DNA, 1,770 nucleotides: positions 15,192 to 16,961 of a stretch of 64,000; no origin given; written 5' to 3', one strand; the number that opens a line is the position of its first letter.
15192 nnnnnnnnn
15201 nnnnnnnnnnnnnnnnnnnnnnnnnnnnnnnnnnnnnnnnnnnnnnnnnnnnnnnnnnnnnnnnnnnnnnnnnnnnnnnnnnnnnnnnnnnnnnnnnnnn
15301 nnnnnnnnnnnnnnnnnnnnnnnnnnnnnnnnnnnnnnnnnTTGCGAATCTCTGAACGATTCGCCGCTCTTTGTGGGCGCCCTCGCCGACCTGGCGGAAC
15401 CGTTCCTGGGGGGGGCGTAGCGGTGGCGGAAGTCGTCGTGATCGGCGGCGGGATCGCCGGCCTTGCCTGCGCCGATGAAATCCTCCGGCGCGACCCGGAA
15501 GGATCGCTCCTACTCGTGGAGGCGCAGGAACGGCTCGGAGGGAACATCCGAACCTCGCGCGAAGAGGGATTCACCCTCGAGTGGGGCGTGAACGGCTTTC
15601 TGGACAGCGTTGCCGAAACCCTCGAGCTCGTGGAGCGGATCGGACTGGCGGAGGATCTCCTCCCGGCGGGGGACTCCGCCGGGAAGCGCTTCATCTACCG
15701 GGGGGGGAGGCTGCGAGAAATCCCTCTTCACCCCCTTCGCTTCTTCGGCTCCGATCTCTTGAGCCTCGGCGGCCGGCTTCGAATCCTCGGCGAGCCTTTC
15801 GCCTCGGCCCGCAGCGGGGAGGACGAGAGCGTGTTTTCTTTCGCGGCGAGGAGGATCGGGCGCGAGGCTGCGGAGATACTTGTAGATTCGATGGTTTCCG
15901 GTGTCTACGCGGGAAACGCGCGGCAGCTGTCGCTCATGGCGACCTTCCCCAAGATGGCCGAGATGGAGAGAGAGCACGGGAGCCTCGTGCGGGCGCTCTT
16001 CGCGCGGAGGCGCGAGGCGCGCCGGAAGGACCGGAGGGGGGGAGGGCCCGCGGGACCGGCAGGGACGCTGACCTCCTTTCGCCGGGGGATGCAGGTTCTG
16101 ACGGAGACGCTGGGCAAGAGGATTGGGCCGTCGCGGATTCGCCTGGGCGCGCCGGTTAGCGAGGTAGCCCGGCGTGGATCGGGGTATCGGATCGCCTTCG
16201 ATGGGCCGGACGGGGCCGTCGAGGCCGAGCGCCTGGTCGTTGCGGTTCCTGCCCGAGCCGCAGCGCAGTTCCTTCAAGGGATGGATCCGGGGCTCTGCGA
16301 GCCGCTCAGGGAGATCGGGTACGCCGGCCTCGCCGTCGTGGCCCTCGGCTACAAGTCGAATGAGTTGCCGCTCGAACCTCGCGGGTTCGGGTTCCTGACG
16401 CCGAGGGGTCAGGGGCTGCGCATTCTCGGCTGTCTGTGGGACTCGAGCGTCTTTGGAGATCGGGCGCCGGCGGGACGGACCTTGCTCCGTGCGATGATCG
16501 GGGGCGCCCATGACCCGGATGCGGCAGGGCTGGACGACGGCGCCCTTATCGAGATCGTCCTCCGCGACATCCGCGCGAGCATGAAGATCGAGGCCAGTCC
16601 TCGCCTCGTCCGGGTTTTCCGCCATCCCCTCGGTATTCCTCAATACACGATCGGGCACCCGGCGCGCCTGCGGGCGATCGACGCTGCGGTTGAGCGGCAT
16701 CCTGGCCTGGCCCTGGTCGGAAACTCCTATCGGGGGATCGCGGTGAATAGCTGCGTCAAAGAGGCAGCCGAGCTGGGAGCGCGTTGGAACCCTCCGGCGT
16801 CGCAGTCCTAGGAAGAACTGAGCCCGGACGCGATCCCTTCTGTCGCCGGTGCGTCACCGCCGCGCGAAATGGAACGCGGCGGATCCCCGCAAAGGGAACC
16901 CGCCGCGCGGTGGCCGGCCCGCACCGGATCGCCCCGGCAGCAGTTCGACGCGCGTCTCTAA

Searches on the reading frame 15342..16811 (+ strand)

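Call 98: search_protein_families(library=pfam, proteins=[window:15342-16811:+], max_evalue=0.00001)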
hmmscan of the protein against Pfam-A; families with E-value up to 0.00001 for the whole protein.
window:15342-16811:+ (489 aa): 3 families
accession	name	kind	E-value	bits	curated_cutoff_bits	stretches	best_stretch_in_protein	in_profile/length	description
PF01593.30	Amino_oxidase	-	1e-52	180.4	19.8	1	38-474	1-434/443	Flavin containing amine oxidoreductase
PF13450.12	NAD_binding_8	-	7.6e-12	45.8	21.9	1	33-89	1-55/68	NAD(P)-binding Rossmann-like domain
PF01266.30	DAO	-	3.3e-06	27.3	27.9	0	31-67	2-37/353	FAD dependent oxidoreductase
